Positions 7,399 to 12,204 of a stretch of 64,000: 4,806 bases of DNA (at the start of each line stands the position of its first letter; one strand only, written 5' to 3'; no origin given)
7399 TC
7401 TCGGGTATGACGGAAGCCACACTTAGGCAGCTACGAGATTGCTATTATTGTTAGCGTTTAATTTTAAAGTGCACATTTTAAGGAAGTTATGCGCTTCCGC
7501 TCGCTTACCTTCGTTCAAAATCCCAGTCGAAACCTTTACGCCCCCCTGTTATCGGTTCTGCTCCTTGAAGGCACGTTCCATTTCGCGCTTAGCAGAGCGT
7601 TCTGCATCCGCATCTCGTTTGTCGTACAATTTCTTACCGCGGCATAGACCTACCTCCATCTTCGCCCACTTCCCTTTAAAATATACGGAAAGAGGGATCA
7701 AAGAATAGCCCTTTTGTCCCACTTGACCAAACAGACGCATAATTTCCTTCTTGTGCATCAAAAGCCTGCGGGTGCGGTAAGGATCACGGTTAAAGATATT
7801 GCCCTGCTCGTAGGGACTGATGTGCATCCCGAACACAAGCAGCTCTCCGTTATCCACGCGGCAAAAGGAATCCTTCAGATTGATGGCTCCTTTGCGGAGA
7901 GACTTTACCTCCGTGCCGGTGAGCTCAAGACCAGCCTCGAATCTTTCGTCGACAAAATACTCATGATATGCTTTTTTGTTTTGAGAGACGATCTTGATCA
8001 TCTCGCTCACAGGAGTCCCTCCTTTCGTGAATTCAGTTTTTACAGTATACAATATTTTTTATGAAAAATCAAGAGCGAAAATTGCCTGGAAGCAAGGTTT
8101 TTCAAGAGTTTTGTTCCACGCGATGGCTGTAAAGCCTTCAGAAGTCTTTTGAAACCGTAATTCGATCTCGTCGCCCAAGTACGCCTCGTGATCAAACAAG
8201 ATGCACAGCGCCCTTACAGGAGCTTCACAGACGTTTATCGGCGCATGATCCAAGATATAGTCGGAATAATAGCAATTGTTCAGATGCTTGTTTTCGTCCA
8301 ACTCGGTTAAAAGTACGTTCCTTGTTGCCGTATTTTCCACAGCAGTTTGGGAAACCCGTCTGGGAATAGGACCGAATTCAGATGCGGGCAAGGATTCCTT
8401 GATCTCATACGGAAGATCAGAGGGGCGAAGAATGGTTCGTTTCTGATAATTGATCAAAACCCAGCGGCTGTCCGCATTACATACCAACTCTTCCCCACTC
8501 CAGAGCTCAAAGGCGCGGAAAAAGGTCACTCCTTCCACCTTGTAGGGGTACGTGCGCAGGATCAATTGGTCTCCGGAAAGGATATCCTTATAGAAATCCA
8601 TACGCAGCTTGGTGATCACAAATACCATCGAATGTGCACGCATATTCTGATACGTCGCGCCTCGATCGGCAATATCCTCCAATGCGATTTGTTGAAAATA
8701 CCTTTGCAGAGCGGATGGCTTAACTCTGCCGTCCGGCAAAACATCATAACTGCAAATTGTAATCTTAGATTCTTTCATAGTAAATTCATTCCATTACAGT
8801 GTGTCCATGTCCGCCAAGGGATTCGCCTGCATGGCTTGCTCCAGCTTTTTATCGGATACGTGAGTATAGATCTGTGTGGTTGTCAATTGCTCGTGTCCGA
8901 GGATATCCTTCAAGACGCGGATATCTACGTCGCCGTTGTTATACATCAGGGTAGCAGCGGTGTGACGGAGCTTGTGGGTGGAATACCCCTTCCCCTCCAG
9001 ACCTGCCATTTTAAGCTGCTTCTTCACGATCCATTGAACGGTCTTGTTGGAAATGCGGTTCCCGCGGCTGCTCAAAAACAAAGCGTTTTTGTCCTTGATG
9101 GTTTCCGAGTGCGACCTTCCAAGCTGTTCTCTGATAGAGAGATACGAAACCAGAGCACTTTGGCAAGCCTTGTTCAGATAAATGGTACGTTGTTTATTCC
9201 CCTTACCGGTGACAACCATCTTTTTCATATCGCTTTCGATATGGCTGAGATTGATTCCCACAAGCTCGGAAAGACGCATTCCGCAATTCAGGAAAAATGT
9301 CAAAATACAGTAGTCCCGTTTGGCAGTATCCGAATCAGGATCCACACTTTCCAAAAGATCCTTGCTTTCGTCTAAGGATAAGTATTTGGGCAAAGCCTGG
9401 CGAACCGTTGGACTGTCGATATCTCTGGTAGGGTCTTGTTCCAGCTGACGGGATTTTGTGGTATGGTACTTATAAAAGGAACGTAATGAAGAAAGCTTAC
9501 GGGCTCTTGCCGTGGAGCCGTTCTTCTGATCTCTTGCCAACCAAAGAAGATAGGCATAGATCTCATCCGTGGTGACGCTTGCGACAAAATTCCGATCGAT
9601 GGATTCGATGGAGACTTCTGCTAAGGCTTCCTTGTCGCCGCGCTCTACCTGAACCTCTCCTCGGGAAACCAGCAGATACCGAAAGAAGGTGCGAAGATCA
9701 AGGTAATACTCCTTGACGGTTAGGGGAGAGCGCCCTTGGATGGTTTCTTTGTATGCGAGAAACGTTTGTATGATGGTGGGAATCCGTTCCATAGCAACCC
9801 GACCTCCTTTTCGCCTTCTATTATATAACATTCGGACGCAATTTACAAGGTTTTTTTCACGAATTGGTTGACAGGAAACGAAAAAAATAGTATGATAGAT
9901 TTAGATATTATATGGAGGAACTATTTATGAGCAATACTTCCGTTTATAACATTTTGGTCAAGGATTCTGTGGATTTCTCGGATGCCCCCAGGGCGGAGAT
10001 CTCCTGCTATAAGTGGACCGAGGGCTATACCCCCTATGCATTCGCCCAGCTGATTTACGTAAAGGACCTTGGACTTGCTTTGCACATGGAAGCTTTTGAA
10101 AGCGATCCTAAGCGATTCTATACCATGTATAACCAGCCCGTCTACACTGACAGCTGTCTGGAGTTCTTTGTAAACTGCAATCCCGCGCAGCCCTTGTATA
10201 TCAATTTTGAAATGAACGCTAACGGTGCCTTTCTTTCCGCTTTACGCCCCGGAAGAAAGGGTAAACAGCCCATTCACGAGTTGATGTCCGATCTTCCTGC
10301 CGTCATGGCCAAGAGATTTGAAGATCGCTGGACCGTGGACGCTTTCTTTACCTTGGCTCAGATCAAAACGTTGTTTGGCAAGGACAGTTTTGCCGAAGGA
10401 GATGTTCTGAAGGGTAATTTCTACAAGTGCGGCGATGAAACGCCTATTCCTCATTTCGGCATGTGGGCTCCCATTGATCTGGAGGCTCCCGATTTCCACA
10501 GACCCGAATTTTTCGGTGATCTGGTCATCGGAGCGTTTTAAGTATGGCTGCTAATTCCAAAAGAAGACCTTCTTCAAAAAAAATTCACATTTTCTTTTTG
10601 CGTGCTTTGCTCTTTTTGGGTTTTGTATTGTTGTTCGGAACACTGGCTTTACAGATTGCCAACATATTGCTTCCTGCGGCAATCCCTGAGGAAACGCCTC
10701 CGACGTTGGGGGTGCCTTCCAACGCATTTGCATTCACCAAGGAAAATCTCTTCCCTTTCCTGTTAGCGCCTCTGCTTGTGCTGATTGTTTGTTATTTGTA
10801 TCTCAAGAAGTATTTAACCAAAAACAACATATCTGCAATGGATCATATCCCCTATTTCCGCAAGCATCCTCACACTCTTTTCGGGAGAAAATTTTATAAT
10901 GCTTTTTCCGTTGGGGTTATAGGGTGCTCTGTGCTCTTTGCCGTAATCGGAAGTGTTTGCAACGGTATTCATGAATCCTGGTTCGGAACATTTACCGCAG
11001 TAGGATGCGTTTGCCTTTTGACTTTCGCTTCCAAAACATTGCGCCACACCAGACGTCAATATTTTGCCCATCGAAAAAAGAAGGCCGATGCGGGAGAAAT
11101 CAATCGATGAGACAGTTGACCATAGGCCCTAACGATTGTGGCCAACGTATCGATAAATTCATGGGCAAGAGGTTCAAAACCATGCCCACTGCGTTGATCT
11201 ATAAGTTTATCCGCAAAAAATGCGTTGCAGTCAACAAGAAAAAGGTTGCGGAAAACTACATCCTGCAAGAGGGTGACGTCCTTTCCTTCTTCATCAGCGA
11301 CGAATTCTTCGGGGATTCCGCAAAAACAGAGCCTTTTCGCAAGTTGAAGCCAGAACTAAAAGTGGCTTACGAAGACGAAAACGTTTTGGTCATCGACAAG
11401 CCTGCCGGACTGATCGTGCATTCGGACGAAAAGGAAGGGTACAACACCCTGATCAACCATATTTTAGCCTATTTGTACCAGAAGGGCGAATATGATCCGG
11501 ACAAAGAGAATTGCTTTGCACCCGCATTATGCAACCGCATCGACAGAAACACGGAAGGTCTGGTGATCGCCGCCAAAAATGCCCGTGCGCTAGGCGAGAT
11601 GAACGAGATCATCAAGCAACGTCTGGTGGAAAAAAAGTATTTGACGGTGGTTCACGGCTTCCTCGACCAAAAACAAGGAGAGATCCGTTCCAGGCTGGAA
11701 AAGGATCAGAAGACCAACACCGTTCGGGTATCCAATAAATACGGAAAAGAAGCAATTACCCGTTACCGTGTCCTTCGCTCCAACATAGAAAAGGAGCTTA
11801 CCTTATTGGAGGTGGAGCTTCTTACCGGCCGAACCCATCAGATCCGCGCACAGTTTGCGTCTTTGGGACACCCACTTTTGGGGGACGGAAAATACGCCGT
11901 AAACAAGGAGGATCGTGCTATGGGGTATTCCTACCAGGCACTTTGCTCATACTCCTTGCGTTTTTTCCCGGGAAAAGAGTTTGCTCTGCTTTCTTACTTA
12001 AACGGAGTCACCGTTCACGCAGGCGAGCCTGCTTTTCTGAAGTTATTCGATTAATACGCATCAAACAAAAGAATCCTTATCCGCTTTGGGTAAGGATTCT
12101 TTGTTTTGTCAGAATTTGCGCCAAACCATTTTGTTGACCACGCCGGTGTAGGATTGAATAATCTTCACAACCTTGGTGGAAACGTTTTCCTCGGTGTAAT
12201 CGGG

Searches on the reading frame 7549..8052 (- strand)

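Call 62: search_protein_families(library=pfam, proteins=[window:7549-8052:-], max_evalue=0.00001)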
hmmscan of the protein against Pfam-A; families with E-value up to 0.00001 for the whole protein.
window:7549-8052:- (167 aa): 1 family
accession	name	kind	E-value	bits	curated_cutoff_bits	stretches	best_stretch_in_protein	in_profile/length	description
PF01668.23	SmpB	-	4e-61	205.6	27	1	23-164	2-143/143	SmpB protein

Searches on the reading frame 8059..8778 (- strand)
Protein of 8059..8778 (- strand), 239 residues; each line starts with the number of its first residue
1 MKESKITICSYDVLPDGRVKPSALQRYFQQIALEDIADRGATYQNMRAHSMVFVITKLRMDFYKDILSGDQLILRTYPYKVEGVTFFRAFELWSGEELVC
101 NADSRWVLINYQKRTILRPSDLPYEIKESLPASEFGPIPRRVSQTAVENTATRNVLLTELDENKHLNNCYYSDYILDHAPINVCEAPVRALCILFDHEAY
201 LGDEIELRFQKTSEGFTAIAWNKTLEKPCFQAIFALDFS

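Call 62: search_protein_families(library=pfam, proteins=[window:8059-8778:-], max_evalue=0.00001)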
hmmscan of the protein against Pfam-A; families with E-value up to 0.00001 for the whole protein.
window:8059-8778:- (239 aa): 3 families
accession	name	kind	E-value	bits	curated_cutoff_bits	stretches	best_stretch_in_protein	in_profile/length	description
PF01643.23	Acyl-ACP_TE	-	3e-10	40.4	23.7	1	5-118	7-122/131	Acyl-ACP thioesterase N-terminal domain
PF13279.12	4HBT_2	-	1.7e-08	35.4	25.5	0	25-129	18-121/122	Thioesterase-like superfamily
PF20791.3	Acyl-ACP_TE_C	-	1.1e-06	29.2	21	1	151-212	10-74/101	Acyl-ACP thioesterase C-terminal domain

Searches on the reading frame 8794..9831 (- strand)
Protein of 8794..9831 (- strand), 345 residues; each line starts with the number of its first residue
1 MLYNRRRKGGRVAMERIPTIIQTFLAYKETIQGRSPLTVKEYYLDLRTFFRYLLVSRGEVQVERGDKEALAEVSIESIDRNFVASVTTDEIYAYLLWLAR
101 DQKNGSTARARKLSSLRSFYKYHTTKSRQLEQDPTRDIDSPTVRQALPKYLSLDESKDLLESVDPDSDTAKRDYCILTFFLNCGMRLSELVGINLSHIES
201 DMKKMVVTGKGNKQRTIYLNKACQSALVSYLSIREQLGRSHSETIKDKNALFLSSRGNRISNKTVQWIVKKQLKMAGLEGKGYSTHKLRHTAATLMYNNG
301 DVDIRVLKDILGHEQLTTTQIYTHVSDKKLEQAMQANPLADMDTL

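Call 62: search_protein_families(library=pfam, proteins=[window:8794-9831:-], max_evalue=0.00001)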
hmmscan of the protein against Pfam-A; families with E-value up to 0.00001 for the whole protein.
window:8794-9831:- (345 aa): 2 families
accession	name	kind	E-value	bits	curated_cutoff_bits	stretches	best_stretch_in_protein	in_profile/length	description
PF00589.27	Phage_integrase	-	9.5e-39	133.3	27.1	1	150-328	2-171/172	Phage integrase family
PF02899.23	Phage_int_SAM_1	-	8.5e-09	36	22.3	0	83-123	40-79/83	Phage integrase, N-terminal SAM-like domain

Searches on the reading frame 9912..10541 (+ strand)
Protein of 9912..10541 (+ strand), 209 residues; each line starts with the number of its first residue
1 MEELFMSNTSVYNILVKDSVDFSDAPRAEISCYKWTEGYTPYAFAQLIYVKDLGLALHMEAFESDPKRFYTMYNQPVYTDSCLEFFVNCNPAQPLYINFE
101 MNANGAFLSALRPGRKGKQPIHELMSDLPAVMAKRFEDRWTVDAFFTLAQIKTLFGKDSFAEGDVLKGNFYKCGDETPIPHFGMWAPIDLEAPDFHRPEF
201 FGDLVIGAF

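Call 63: search_protein_families(library=pfam, proteins=[window:9912-10541:+], max_evalue=0.00001)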
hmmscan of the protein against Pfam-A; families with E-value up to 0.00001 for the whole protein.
window:9912-10541:+ (209 aa): 1 family
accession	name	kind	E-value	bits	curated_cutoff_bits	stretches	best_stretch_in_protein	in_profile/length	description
PF16011.10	CBM9_2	-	4.6e-28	98.8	25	1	20-204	7-197/199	Carbohydrate-binding family 9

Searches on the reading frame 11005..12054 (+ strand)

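Call 63: search_protein_families(library=pfam, proteins=[window:11005-12054:+], max_evalue=0.00001)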
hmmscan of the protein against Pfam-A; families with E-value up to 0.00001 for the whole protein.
window:11005-12054:+ (349 aa): 1 family
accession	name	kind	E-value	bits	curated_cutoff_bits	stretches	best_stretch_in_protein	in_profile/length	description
PF00849.27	PseudoU_synth_2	-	7.1e-32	111.2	26.8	1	126-286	1-152/152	RNA pseudouridylate synthase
